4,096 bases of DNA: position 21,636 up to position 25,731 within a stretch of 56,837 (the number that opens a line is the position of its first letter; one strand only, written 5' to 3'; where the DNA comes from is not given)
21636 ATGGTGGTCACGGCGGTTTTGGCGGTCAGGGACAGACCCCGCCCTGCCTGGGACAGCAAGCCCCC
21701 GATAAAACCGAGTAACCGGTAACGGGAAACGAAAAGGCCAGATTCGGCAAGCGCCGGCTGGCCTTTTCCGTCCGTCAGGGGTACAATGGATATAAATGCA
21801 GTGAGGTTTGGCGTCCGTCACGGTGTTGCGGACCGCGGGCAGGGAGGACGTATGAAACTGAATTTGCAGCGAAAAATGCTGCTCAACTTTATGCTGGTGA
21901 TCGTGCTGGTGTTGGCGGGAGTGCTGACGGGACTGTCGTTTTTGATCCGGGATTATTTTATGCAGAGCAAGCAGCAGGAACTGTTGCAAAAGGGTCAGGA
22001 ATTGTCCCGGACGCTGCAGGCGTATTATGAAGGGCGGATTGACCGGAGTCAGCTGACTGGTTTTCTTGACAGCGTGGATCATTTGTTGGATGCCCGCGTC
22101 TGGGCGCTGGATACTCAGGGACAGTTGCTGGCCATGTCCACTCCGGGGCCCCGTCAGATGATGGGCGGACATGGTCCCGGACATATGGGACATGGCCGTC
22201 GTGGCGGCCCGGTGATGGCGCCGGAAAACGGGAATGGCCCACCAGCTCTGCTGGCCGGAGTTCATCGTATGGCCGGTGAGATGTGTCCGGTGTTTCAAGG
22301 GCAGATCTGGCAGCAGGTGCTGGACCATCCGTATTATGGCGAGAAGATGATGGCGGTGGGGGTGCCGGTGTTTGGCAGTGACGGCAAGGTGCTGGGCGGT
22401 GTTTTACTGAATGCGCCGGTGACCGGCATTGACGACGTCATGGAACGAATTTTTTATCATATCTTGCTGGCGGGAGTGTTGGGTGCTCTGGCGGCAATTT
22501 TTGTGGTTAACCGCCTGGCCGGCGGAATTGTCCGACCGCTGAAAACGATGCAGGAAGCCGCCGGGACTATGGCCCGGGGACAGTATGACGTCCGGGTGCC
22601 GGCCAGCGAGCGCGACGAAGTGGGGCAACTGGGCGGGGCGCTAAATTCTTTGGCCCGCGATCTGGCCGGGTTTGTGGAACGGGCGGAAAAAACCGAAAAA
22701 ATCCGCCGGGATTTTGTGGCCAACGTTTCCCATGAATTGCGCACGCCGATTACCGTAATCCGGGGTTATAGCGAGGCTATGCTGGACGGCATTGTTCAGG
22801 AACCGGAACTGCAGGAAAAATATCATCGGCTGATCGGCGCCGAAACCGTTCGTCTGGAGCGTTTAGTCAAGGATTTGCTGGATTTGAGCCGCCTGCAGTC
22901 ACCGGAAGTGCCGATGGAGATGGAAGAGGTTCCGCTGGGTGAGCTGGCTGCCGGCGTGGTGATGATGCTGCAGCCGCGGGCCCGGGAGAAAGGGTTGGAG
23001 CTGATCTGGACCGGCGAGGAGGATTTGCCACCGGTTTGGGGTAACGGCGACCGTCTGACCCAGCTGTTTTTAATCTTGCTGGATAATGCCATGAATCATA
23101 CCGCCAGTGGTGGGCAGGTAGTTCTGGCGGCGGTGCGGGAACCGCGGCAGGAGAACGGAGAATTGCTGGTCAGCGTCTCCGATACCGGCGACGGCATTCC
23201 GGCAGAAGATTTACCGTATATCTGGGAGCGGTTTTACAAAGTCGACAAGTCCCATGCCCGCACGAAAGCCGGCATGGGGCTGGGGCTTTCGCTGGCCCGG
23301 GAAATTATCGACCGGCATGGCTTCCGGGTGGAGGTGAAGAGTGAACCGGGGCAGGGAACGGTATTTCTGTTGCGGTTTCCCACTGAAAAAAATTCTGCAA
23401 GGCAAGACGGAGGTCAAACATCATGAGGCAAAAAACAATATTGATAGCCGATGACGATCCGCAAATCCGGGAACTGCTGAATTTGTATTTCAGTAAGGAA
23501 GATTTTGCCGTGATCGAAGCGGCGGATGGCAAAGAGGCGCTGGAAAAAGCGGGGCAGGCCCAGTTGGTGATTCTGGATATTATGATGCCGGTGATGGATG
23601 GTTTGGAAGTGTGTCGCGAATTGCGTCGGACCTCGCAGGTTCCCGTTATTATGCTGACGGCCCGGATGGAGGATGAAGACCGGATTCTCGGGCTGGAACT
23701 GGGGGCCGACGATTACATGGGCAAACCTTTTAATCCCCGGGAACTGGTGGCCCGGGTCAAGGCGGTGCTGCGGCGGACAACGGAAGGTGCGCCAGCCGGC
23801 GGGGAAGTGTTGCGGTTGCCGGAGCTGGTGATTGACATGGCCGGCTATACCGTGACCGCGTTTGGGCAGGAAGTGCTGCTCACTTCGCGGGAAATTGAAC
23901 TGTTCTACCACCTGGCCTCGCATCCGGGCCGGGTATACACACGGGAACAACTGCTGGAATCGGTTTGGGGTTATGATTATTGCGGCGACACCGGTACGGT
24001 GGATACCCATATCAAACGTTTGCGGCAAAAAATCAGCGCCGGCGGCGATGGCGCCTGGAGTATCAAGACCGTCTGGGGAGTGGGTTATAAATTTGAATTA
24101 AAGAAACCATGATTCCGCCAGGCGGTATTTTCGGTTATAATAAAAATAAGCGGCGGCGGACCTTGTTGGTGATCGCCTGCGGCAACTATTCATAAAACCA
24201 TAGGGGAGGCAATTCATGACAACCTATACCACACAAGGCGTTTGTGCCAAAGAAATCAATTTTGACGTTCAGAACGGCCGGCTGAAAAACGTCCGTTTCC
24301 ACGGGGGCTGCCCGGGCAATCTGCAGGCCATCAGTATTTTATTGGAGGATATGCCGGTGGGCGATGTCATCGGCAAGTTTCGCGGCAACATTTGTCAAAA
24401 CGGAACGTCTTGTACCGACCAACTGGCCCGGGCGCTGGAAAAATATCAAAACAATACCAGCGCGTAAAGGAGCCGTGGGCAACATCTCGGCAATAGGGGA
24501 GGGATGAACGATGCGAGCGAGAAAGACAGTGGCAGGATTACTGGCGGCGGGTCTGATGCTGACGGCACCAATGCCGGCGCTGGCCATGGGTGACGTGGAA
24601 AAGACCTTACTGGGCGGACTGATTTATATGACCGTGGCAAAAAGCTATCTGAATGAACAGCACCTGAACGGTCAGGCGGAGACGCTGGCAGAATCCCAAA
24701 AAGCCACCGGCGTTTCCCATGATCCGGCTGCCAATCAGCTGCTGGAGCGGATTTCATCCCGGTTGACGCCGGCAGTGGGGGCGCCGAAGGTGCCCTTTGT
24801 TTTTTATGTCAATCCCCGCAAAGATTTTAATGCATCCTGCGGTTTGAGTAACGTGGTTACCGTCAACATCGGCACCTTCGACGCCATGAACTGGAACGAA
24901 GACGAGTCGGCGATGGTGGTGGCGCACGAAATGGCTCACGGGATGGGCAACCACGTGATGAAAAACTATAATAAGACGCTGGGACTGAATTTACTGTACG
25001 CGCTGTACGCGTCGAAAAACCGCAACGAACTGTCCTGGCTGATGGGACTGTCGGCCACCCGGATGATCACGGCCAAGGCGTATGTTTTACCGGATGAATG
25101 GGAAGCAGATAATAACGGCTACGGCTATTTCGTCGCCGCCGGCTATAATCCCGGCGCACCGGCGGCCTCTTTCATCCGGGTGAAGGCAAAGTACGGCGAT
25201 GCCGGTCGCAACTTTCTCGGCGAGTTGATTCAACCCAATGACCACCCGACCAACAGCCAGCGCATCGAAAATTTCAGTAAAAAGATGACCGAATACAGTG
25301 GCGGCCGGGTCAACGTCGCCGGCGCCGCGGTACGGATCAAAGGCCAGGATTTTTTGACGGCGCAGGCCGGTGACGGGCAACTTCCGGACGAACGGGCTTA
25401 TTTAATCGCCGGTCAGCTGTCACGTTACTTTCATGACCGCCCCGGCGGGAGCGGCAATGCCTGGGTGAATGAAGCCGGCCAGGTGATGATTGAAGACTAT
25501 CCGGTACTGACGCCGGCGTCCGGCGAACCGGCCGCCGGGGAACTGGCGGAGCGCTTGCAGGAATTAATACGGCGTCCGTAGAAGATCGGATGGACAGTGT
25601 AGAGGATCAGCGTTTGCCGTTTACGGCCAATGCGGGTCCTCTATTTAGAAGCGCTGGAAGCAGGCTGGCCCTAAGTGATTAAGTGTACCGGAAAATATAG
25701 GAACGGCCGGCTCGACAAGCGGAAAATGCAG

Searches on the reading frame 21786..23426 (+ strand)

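Call 42: search_protein_families(library=pfam, proteins=[window:21786-23426:+])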
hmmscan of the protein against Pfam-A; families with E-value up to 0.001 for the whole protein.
window:21786-23426:+ (546 aa): 3 families
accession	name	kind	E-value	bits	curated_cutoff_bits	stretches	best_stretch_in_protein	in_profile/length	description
PF02518.31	HATPase_c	-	1.6e-25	90.1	26.4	1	420-534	2-110/111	Histidine kinase-, DNA gyrase B-, and HSP90-like ATPase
PF00512.31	HisKA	-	3.1e-21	75.6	26.9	1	307-372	2-65/66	His Kinase A (phospho-acceptor) domain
PF00672.30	HAMP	-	4.6e-13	49.7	25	1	244-293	2-51/53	HAMP domain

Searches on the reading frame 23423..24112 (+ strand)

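Call 42: search_protein_families(library=pfam, proteins=[window:23423-24112:+])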
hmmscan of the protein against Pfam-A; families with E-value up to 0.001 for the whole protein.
window:23423-24112:+ (229 aa): 2 families
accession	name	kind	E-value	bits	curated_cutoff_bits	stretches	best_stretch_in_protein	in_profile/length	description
PF00072.30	Response_reg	-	1.1e-30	106.5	30.2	1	6-113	1-111/111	Response regulator receiver domain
PF00486.34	Trans_reg_C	-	3.8e-27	94.6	26.2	1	148-224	1-77/77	Transcriptional regulatory protein, C terminal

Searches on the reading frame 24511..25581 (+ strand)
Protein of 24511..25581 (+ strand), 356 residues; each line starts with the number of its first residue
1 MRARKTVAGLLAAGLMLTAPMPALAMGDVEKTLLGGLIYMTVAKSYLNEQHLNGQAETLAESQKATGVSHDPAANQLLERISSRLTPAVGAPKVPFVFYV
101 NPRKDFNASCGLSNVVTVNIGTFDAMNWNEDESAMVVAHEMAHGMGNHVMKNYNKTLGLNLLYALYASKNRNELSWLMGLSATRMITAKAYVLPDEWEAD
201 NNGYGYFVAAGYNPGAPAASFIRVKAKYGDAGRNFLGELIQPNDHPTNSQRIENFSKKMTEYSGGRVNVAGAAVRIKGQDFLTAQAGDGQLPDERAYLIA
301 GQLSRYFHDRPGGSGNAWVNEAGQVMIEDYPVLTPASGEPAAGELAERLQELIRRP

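Call 5: search_protein_families(library=pfam, proteins=[window:24511-25581:+])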
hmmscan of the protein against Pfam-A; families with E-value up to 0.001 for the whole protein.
window:24511-25581:+ (356 aa): 1 family
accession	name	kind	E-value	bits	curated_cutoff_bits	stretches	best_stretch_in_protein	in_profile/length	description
PF01435.24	Peptidase_M48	-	9.5e-13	48.8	20.3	1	73-256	2-183/186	Peptidase family M48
